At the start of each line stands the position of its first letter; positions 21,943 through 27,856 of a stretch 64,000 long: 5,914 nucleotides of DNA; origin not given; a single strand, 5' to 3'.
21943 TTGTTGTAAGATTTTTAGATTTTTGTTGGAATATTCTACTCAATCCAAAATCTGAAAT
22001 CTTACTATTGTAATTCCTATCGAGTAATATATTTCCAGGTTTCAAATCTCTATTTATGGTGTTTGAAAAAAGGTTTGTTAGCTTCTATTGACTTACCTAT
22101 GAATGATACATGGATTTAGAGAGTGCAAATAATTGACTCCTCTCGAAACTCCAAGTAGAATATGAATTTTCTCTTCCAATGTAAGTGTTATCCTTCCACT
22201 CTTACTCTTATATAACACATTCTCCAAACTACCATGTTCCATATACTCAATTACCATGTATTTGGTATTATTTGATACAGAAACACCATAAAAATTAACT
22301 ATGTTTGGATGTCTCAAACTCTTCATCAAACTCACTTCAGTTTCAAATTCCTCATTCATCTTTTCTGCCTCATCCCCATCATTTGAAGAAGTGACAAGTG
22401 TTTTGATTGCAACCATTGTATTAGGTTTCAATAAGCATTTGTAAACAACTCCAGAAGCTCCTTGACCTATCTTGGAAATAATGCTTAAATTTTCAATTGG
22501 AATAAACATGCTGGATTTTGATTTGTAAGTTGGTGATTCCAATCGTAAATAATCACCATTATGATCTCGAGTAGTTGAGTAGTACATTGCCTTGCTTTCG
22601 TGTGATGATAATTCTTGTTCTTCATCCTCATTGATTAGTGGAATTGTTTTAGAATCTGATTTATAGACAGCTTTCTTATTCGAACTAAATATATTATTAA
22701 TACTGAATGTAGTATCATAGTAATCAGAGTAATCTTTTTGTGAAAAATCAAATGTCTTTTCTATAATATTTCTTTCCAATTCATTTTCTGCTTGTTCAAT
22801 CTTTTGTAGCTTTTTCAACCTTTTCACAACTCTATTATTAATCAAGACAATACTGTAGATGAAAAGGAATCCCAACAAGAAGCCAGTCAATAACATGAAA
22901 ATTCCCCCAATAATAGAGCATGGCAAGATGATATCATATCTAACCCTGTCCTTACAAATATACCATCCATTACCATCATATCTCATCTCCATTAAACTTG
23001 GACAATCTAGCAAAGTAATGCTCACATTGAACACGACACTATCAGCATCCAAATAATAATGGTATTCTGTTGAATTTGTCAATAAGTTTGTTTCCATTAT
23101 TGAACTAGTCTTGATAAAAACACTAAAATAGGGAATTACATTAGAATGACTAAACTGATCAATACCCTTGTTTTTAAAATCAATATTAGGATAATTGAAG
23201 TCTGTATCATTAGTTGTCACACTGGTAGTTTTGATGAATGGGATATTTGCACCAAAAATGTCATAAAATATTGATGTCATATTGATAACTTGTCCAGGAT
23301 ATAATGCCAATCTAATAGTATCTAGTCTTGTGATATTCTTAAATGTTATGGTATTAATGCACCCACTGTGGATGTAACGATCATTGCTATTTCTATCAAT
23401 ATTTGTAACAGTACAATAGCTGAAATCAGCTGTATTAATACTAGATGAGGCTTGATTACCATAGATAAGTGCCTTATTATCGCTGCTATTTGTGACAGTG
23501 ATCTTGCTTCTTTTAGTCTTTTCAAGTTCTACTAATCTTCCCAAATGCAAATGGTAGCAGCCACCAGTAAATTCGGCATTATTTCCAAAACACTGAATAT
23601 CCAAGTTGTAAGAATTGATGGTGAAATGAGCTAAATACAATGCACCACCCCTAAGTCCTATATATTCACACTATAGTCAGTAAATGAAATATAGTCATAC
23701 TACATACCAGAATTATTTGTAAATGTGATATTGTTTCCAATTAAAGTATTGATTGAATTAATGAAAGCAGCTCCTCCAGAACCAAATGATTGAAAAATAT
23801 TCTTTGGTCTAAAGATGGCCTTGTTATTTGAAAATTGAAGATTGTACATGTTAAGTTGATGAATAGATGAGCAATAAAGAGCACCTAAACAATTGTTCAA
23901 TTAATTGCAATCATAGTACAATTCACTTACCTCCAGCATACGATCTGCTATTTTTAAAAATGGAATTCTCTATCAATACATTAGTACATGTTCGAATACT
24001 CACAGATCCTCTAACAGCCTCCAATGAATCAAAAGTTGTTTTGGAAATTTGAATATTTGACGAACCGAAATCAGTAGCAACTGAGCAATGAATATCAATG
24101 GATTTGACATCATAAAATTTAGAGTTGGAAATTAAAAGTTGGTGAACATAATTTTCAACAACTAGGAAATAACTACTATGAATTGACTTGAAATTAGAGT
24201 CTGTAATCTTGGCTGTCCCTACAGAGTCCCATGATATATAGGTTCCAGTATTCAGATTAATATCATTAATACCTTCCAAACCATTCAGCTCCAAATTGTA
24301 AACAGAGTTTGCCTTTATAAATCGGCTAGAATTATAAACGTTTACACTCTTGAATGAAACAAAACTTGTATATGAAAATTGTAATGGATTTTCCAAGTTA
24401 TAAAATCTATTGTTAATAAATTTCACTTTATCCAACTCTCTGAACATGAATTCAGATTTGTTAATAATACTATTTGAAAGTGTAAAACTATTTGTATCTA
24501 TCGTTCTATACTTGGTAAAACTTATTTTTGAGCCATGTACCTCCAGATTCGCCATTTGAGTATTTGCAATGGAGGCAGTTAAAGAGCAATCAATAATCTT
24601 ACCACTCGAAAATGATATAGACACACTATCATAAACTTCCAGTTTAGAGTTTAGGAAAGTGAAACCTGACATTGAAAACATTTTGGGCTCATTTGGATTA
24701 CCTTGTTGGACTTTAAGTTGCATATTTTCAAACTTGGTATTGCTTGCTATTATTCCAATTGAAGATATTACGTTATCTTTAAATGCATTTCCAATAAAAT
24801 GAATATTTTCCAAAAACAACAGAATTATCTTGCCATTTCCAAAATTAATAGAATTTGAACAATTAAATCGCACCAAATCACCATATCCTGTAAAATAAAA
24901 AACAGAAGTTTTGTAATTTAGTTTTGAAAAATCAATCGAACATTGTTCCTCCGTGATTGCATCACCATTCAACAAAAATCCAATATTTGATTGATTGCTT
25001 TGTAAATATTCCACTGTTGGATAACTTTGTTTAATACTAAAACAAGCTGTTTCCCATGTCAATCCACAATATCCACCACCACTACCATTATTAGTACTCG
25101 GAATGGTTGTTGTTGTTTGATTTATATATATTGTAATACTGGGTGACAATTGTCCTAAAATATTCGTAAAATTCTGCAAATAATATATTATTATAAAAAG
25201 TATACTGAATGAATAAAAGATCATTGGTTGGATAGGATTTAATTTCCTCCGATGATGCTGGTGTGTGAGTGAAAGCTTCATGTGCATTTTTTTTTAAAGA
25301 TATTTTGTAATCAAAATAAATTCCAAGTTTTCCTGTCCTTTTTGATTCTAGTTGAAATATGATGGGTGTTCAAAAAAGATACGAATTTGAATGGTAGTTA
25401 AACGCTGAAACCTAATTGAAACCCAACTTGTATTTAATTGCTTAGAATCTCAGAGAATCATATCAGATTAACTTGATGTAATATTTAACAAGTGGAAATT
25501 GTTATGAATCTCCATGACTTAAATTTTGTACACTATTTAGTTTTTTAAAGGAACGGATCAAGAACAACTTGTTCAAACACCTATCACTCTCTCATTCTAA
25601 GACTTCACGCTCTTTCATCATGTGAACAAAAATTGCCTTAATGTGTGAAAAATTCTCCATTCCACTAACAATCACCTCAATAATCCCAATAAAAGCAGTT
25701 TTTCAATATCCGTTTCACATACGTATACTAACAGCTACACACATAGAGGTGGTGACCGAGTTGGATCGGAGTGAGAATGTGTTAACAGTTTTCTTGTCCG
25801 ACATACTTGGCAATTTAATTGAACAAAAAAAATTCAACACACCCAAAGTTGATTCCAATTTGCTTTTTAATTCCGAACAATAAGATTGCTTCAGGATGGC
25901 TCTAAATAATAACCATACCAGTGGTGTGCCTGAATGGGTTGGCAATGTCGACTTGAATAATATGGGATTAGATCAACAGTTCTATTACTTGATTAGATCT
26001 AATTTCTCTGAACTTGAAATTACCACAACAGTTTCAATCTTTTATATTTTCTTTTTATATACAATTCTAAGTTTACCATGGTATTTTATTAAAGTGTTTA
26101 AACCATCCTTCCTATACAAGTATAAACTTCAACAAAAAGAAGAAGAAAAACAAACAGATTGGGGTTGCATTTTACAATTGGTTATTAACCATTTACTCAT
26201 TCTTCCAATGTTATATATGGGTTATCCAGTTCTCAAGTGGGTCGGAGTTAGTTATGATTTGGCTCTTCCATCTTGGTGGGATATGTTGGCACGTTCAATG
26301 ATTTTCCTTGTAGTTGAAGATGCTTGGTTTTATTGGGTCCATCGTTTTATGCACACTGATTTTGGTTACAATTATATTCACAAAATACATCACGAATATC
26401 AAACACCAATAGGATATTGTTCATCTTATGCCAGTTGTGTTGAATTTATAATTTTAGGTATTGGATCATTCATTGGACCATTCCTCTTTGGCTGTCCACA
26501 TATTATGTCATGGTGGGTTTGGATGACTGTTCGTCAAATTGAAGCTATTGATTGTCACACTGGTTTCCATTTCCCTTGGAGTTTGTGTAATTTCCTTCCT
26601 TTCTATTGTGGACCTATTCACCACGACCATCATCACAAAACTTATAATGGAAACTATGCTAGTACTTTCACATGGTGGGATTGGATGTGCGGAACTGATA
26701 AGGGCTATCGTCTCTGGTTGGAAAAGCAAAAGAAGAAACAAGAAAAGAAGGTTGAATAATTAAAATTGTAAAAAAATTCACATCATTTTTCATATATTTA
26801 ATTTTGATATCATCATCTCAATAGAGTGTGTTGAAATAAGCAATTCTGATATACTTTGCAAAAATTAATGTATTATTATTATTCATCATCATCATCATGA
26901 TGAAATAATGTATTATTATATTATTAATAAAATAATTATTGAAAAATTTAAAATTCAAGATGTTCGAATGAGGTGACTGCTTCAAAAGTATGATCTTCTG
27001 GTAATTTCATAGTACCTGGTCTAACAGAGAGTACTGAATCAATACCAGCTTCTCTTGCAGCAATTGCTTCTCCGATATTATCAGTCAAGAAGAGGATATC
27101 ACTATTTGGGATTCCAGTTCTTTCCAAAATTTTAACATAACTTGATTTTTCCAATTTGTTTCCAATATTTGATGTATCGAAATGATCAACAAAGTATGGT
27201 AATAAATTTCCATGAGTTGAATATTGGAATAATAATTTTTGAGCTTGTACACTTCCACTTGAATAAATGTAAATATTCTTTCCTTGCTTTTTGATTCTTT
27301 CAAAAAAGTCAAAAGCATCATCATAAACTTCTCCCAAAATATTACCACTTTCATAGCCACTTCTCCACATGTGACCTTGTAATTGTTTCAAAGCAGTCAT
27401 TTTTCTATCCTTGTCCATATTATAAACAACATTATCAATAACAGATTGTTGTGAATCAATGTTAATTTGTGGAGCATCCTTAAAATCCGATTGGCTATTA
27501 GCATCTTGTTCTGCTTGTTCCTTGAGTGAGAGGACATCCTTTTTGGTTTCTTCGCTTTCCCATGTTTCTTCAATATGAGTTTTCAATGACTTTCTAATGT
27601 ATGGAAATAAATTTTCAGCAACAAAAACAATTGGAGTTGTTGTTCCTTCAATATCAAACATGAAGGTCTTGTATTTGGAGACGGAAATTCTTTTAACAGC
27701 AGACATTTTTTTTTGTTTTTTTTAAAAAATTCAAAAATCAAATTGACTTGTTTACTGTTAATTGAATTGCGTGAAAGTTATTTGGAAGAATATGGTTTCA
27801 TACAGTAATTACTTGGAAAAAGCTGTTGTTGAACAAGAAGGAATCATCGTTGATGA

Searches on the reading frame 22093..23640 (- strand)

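Call 37: search_protein_families(library=pfam, proteins=[window:22093-23640:-], max_evalue=0.001)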
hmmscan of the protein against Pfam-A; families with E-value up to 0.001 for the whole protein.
window:22093-23640:- (515 aa): 2 families
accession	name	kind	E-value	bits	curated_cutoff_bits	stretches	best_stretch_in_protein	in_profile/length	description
PF07714.23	PK_Tyr_Ser-Thr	-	1.4e-24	87.3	23.1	1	386-515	2-126/258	Protein tyrosine and serine/threonine kinase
PF00069.31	Pkinase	-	7.4e-24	85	31.7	1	387-515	3-122/263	Protein kinase domain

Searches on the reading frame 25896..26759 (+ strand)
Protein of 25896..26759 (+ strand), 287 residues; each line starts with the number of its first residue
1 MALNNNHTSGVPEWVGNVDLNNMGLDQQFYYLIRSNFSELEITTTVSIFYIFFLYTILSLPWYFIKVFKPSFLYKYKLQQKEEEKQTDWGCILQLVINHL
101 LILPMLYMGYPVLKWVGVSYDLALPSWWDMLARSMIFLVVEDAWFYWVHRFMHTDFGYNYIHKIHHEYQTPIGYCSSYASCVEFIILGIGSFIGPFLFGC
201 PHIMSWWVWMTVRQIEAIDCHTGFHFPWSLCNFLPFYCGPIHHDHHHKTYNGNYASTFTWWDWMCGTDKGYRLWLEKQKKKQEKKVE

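Call 37: search_protein_families(library=pfam, proteins=[window:25896-26759:+], max_evalue=0.001)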
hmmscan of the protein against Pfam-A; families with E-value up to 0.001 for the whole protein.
window:25896-26759:+ (287 aa): 1 family
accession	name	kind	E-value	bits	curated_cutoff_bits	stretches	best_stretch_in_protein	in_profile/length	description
PF04116.19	FA_hydroxylase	-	8.3e-26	91.4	31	1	135-267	2-132/132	Fatty acid hydroxylase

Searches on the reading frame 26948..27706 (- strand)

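Call 37: search_protein_families(library=pfam, proteins=[window:26948-27706:-], max_evalue=0.001)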
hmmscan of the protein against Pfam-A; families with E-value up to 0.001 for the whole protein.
window:26948-27706:- (252 aa): 2 families
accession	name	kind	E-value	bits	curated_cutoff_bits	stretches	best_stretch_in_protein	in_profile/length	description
PF00702.32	Hydrolase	-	4.1e-15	57.1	26.4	1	12-221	1-191/191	haloacid dehalogenase-like hydrolase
PF13419.12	HAD_2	-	0.00015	22.4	23.8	1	124-225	77-176/178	Haloacid dehalogenase-like hydrolase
